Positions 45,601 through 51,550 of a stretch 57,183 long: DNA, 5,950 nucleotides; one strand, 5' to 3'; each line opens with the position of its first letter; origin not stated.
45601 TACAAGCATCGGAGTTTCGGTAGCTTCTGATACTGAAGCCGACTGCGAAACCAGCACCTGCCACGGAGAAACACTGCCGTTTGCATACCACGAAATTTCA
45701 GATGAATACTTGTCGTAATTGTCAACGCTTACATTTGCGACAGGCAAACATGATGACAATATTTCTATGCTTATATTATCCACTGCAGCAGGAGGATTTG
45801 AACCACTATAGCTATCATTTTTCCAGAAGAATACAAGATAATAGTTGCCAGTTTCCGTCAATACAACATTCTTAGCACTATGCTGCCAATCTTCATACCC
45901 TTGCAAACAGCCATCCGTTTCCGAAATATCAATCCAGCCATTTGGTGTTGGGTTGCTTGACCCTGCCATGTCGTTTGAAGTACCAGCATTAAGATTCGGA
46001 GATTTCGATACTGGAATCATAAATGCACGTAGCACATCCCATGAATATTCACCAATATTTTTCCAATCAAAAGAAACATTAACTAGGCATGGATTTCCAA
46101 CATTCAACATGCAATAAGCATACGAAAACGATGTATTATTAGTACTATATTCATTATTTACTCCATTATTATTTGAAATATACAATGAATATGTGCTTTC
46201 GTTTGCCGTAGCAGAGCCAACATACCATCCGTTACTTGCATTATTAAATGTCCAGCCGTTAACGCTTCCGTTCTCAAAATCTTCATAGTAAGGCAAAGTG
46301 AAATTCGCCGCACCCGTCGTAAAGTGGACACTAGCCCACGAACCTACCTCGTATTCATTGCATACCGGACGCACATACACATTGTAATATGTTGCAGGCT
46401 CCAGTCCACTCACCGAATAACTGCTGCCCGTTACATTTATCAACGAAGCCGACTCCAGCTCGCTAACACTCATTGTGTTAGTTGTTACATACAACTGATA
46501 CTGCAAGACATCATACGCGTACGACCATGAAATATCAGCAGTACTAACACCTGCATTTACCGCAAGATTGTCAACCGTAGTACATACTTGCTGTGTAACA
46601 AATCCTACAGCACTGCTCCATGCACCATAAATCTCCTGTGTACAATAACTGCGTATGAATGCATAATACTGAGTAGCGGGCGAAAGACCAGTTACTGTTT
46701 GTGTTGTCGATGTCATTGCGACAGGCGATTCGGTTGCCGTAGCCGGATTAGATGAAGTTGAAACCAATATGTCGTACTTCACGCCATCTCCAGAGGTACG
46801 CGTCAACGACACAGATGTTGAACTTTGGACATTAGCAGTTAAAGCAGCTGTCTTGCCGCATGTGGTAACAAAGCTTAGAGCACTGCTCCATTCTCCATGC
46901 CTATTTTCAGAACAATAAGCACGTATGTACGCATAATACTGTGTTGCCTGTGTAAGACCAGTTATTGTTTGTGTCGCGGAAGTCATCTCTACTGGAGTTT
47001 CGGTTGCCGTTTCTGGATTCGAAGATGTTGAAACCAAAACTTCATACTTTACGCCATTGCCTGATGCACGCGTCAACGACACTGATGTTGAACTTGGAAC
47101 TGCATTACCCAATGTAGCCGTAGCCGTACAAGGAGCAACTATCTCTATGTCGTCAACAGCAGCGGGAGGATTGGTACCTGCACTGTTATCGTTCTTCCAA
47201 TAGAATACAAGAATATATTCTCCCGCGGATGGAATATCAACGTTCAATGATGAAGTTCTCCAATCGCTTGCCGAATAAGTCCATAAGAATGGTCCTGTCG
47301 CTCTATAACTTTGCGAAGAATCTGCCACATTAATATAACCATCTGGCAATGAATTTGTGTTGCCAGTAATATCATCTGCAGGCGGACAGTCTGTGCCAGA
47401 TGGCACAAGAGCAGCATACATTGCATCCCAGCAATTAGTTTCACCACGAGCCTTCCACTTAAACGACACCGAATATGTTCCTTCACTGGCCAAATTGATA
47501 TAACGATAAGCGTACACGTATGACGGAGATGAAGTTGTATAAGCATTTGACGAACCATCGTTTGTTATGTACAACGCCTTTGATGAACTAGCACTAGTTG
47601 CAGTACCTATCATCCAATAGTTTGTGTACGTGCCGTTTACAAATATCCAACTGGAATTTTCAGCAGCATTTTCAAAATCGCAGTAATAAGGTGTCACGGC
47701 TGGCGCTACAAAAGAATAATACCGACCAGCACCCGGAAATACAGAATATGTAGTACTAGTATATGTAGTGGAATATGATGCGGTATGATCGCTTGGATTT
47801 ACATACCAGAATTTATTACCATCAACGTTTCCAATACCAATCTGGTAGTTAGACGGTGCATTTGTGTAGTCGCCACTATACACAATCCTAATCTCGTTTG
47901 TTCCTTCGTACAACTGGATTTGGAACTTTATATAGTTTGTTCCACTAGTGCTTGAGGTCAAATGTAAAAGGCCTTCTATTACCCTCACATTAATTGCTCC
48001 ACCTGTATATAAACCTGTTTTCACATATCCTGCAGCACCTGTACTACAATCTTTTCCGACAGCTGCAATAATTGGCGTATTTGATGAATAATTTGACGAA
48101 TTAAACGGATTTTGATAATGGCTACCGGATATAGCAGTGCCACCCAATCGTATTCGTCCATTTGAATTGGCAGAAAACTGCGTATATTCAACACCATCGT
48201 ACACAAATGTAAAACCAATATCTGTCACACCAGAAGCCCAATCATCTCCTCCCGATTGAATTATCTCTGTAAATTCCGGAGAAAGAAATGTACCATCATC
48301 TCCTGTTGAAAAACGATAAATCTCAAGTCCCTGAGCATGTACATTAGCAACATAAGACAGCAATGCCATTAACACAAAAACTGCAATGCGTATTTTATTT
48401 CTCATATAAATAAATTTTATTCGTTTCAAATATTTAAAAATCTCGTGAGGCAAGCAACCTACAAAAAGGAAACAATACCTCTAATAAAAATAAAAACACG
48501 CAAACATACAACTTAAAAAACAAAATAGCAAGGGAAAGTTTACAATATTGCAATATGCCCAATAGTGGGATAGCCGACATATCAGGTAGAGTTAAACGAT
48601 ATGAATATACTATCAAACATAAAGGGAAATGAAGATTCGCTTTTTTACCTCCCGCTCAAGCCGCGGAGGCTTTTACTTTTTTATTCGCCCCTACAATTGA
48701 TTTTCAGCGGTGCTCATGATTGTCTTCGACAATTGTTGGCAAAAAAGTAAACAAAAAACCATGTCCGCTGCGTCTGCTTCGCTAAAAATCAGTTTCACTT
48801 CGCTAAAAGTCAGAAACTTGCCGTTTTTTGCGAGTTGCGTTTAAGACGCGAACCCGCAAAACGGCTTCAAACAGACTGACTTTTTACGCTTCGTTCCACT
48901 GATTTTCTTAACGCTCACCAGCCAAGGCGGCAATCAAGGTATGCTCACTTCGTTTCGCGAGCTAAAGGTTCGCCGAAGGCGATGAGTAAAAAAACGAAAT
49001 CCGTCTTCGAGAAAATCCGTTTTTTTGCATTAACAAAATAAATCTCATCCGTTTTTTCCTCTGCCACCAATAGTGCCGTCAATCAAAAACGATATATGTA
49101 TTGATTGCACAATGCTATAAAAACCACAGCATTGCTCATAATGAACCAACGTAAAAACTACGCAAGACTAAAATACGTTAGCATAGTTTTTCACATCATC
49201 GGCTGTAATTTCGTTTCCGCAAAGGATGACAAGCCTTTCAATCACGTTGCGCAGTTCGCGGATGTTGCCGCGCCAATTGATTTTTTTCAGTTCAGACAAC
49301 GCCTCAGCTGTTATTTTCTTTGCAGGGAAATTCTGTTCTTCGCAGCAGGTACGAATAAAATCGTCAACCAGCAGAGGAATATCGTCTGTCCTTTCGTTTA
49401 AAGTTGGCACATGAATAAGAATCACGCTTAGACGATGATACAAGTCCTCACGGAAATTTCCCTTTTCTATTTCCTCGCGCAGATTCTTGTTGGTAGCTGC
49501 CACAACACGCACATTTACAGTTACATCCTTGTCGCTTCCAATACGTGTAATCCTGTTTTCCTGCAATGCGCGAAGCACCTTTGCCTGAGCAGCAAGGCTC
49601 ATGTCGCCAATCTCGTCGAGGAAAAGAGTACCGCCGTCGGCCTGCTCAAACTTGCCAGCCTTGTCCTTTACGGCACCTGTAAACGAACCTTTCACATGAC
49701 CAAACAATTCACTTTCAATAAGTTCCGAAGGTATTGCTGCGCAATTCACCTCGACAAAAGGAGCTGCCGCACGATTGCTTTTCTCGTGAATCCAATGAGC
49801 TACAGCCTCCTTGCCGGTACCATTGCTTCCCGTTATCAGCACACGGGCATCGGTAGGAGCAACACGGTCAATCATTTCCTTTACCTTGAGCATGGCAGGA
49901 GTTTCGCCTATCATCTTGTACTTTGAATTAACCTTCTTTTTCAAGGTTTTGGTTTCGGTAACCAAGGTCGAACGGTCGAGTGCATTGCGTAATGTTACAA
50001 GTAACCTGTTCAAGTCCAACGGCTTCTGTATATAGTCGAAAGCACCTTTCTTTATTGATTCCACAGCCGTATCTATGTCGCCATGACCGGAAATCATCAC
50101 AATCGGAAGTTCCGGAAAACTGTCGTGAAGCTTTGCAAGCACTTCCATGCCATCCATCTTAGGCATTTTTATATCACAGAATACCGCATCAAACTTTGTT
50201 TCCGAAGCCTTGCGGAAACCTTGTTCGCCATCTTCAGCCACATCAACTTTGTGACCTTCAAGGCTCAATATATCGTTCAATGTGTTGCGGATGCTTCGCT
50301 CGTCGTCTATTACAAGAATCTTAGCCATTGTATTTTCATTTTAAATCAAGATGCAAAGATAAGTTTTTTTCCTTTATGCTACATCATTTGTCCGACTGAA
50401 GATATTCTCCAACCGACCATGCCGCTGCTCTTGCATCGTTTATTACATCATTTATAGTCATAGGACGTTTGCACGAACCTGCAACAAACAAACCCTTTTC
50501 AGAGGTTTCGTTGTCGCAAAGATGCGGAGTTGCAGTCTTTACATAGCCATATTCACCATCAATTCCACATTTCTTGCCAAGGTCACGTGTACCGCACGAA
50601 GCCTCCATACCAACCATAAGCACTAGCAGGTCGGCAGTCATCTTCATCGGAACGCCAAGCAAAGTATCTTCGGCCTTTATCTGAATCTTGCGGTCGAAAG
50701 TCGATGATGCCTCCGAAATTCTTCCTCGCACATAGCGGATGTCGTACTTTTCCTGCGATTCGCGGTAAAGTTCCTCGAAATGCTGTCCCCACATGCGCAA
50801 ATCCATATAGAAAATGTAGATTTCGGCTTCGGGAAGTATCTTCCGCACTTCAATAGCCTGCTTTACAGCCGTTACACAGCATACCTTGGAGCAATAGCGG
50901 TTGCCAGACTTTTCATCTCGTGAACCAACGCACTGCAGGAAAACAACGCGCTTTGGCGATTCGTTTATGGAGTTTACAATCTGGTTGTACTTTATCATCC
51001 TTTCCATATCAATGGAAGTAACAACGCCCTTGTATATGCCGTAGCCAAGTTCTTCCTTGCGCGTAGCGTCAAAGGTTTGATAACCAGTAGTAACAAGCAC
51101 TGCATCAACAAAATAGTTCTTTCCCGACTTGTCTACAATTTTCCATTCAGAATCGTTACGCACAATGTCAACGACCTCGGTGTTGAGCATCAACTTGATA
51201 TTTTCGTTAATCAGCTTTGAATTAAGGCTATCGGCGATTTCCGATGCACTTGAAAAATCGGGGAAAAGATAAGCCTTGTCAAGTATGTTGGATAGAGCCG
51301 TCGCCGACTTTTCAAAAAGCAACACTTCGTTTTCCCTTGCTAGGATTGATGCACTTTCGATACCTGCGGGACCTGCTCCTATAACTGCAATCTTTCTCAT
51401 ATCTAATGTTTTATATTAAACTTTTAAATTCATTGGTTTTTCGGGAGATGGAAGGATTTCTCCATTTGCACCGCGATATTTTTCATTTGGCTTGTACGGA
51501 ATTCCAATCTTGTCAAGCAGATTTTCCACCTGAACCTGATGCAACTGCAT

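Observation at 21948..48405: Two back-to-back giant T9SS cargo genes (4267 aa type-B CTD, about 4200 aa type-A CTD) fill 26 kb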

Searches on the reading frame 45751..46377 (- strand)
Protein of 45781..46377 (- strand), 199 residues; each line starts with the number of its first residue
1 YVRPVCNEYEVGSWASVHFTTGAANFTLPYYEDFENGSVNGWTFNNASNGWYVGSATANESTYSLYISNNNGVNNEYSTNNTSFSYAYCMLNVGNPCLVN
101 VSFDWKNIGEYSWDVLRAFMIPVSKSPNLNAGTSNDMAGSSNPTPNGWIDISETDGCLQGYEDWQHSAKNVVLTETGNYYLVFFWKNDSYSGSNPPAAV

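Call 34: search_protein_families(library=pfam, proteins=[window:45781-46377:-], max_evalue=1)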
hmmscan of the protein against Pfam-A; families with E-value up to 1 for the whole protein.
window:45781-46377:- (199 aa): 1 family
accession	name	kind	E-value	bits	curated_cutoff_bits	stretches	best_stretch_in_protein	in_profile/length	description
PF02018.23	CBM_4_9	-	0.034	15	25.9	1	30-70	5-44/136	Carbohydrate binding domain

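Call 68: predict_structure(alignment_id=A1)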
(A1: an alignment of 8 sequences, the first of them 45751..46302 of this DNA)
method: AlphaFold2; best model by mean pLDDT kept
length: 184 residues; sequences in the alignment: 8
mean_pLDDT: 88.0   pTM: 0.88
mean pLDDT of the five models: 88.0, 87.0, 86.0, 84.1, 78.9
residues with pLDDT >= 90: 95; 70-90: 84; 50-70: 5; < 50: 0
segments of 3 or more residues with pLDDT < 50: none
pLDDT, mean of each block of 10 residues (from residue 1): 92 89 89 81 86 80 96 96 81 94 82 83 88 87 95 95 74 94 93
secondary structure, 60 per line:
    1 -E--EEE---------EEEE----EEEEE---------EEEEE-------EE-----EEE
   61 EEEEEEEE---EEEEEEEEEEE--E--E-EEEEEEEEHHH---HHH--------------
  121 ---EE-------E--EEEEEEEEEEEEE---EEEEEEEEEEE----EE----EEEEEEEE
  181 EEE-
elements in order: E5-7 E17-20 E25-29 E39-43 E58-68 E72-82 E90-97 E136-148 E152-162 E173-183
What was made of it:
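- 45751..46302 (-): Jelly-roll module 2 of 8 (aa 702-885). The other seven are at aa 236-427, 1265-1446, 1635-1825, 2014-2191, 2680-2861, 2956-3100 and 3284-3426. AF2 pLDDT 88 (call 68).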

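Call 72: fold_search(model_id=the predicted structure, library=pdb)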
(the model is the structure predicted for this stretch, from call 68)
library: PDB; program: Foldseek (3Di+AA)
matches with E <= 10: 1633; with E <= 0.001: 110
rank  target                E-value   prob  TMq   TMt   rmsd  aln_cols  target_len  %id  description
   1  8xmz_A                3.8e-06  1.00  0.58  0.76   3.3       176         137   13  Crystal structure of a novel porphyran-binding carbohydrate binding module (released 2024-01-17)
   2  4xup_C                6.2e-06  1.00  0.54  0.62   5.8       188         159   13  Structure of the N-terminal CBM22-1-CBM22-2 tandem domain from Paenibacillus barcinonensis Xyn10C (released 2015-06-03)
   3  4xup_E                8.1e-06  1.00  0.56  0.64   5.6       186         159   13  Structure of the N-terminal CBM22-1-CBM22-2 tandem domain from Paenibacillus barcinonensis Xyn10C (released 2015-06-03)
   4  1dyo_A                1.3e-05  1.00  0.53  0.61   5.7       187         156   16  Xylan-Binding Domain from CBM 22, formally x6b domain (released 2000-07-04)
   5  4xuo_A                1.4e-05  1.00  0.56  0.65   5.5       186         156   11  Structure of the CBM22-1 xylan-binding domain from Paenibacillus barcinonensis Xyn10C (released 2015-06-03)
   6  2xon_L                1.6e-05  1.00  0.53  0.64   4.9       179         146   11  Structure of TmCBM61 in complex with beta-1,4-galactotriose at 1.4 A resolution (released 2010-09-08)
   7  3nru_D                1.7e-05  1.00  0.50  0.56   6.4       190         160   10  Ligand binding domain of EPHA7 (released 2010-12-08)
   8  2xom_A                1.9e-05  1.00  0.54  0.66   4.2       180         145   10  Atomic resolution structure of TmCBM61 in complex with beta-1,4- galactotriose (released 2010-09-08)
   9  3czu_A                2.0e-05  1.00  0.53  0.55   6.7       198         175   10  Crystal structure of the human ephrin A2- ephrin A1 complex (released 2008-08-12)
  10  2x11_A                2.3e-05  1.00  0.54  0.23   6.3       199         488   10  Crystal structure of the complete EphA2 ectodomain in complex with ephrin A5 receptor binding domain (released 2010-03-16)
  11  1h6y_A                2.8e-05  1.00  0.54  0.62   5.2       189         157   16  The role of conserved amino acids in the cleft of the C-terminal family 22 carbohydrate binding module of Clostridium  (released 2002-06-27)
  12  1k42_MODEL_1_A        3.1e-05  1.00  0.52  0.56   5.2       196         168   15  The Solution Structure of the CBM4-2 Carbohydrate Binding Module from a Thermostable Rhodothermus marinus Xyla (released 2002-05-29)
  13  5w6h_A                4.5e-05  1.00  0.56  0.16   5.7       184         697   10  Crystal structure of Bacteriophage CBA120 tailspike protein 4 enzymatically active domain (TSP4dN, orf213) (released 2018-10-24)
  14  4d0q                  4.8e-05  1.00  0.51  0.57   6.3       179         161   10  Hyaluronan Binding Module of the Streptococcal Pneumoniae Hyaluronate Lyase (released 2014-08-06)
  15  8yt7                  4.8e-05  1.00  0.56  0.55   5.7       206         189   16  Crystal structure of the MAM domain of Spodoptera frugiperda Scavenger Receptor-C (released 2025-04-02)
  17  4itc                  5.6e-05  1.00  0.52  0.56   8.1       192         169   14  Crystal Structure Analysis of the K1 Cleaved Adhesin domain of Lys-gingipain (Kgp) from Porphyromonas gingivalis W83 (released 2013-09-25)
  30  4qaw_A                1.3e-04  1.00  0.45  0.18   5.6       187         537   11  Structure of modular Xyn30D from Paenibacillus barcinonensis (released 2014-10-08)
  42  3m1h_B                2.2e-04  1.00  0.49  0.51   7.1       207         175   15  Crystal Structure Analysis of the K3 Cleaved Adhesin Domain of Lys-gingipain (Kgp) from Porphyromonas gingivalis w83 (released 2011-03-23)
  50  4qaw_E                2.8e-04  1.00  0.44  0.18   5.7       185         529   11  Structure of modular Xyn30D from Paenibacillus barcinonensis (released 2014-10-08)
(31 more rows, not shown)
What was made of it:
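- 45751..46302 (-): Foldseek gives 110 PDB hits at E<=1e-3: CBMs, MAM, Eph LBD, gingipain K1/K3 (call 72).
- On CBM / MAM / cleaved-adhesin beta-jelly-roll superfold: AF2 pLDDT 88; Foldseek top hits have TM 0.5-0.76 normalised to the target (calls 68, 72)
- Jelly-roll fold: pLDDT 88, 110 PDB matches including CBM22, CBM61, CBM4, MAM and gingipain K1/K3 (calls 68, 72).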

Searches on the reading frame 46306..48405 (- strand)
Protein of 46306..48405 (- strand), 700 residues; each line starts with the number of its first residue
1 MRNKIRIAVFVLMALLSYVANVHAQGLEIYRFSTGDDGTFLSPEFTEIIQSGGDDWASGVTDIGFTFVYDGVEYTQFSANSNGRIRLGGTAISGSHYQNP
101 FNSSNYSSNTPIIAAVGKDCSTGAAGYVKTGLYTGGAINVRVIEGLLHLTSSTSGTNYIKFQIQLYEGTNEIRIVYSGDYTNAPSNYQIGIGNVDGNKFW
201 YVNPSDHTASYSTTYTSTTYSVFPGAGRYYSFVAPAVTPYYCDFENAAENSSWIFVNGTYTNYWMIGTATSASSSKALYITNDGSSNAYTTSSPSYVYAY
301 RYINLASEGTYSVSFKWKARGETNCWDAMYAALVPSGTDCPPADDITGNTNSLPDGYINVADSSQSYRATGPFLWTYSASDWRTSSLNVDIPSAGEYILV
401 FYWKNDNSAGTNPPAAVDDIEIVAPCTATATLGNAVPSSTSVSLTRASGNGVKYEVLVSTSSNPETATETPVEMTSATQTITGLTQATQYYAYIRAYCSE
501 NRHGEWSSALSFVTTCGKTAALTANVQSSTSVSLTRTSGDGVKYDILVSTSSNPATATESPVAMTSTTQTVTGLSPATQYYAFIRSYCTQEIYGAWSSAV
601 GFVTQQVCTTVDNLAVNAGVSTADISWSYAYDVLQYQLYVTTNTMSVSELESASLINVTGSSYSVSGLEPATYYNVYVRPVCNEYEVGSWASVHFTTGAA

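Call 55: find_related_loci(query=window:46306-48405:-, collection=metagenome_contigs, flank=8000)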
Query window:46306-48405:- (700 aa) in metagenome_contigs; peptide patterns used: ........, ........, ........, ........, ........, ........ (x = any residue, [..] = any of these).
15 stretches matched a pattern; 1 encode a relative of the query (tblastn E <= 1e-3); 1 distinct loci.
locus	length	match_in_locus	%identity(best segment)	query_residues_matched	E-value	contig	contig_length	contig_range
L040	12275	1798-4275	60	220-699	2e-157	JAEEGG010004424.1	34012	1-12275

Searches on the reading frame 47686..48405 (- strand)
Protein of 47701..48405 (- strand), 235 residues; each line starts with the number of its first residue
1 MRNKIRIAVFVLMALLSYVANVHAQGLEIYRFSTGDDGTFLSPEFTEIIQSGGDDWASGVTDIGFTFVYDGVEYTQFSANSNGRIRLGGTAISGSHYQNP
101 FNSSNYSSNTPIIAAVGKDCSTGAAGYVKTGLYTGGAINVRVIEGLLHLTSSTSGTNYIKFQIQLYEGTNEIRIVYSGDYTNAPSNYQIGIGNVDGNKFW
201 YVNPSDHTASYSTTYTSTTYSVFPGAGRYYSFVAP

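Call 34: search_protein_families(library=pfam, proteins=[window:47701-48330:-], max_evalue=1)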
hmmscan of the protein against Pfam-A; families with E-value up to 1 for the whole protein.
window:47701-48330:- (210 aa): 1 family
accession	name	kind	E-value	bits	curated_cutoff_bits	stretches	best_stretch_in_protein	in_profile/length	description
PF22436.1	PilE_C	-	0.17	12.5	27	1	50-97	62-108/111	PilE, C-terminal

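Call 54: find_homologous_proteins(query=window:47701-48405:-, max_evalue=0.001)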
Query window:47701-48405:- (235 aa): 2 proteins with E <= 0.001 among 323 candidates.
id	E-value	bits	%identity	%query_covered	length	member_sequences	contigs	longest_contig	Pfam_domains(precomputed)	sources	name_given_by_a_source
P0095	2.4e-65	238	54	99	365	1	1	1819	-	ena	-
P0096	2.1e-30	124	54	58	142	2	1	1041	-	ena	-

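Call 94: search_solved_structures(query=A6, max_evalue=1, show_alignments=1)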
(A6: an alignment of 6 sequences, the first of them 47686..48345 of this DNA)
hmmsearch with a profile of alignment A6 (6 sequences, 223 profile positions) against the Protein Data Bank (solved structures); distinct sequences matched with E-value up to 1: 1.
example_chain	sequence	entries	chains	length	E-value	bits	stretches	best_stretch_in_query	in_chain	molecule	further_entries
8gl6_D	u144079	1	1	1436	1.5e-17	67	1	2-219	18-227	RemA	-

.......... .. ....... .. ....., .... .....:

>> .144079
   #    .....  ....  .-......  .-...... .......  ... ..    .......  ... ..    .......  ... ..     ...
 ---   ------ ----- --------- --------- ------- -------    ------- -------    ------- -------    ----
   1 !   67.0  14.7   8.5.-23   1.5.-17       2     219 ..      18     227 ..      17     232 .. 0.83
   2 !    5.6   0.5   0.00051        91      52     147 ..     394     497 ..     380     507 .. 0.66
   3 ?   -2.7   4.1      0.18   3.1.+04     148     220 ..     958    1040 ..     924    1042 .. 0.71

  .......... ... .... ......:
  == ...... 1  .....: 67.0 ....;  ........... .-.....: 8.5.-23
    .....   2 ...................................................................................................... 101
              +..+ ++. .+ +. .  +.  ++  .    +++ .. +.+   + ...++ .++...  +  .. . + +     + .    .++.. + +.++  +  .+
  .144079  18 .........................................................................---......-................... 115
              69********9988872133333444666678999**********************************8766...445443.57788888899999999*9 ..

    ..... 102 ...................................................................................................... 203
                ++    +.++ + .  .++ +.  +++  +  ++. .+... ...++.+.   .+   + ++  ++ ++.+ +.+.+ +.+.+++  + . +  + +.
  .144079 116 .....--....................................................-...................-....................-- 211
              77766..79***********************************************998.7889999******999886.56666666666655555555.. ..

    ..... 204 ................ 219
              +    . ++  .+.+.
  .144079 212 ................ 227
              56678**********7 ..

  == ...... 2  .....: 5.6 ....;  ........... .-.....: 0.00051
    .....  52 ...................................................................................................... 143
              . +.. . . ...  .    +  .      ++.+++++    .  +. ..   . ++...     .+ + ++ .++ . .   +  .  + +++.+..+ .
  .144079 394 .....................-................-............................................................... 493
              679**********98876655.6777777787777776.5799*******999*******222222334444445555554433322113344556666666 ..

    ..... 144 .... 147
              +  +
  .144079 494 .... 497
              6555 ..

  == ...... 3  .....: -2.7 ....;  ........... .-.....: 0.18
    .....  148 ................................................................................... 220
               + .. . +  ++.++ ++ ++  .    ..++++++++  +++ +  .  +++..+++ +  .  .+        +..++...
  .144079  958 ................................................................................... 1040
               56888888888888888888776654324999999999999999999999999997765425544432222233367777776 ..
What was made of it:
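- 47701..48330 (-): Gene 2 N-terminal domain (aa 26-235), RemA/RemZ-type. Profile A6 against PDB: 8gl6_D 'RemA' aa 18-227, E=1.5e-17, 67 bits (call 94).
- Closest known: RemA / RemZ. Same: The N-terminal domain directly after the signal peptide is homologous (E=1.5e-17, call 94).
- RemA/RemZ N-domain: E=1.5e-17 (call 94).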

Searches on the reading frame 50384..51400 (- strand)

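Call 8: search_protein_families(library=pfam, proteins=[window:50384-51400:-], max_evalue=0.001)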
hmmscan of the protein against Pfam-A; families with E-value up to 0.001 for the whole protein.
window:50384-51400:- (338 aa): 7 families
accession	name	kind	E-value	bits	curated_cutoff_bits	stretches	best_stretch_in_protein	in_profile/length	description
PF07992.20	Pyr_redox_2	-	8.2e-17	62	26.1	1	3-119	144-248/291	Pyridine nucleotide-disulphide oxidoreductase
PF03486.20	HI0933_like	-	3.4e-11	43.5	50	1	41-124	97-181/244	HI0933-like protein Rossmann domain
PF00070.33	Pyr_redox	-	3.4e-07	31.1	22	1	3-87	1-75/82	Pyridine nucleotide-disulphide oxidoreductase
PF13738.12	Pyr_redox_3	-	4.5e-06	26.6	30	0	56-109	215-269/305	Pyridine nucleotide-disulphide oxidoreductase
PF13454.12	NAD_binding_9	-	1.5e-05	25.5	21.8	0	65-107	111-154/155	FAD-NAD(P)-binding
PF01266.30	DAO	-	2.3e-05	24.6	27.9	0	51-109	147-206/353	FAD dependent oxidoreductase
PF01134.28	GIDA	-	2.7e-05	23.8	22.1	0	3-33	1-32/391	Glucose inhibited division protein A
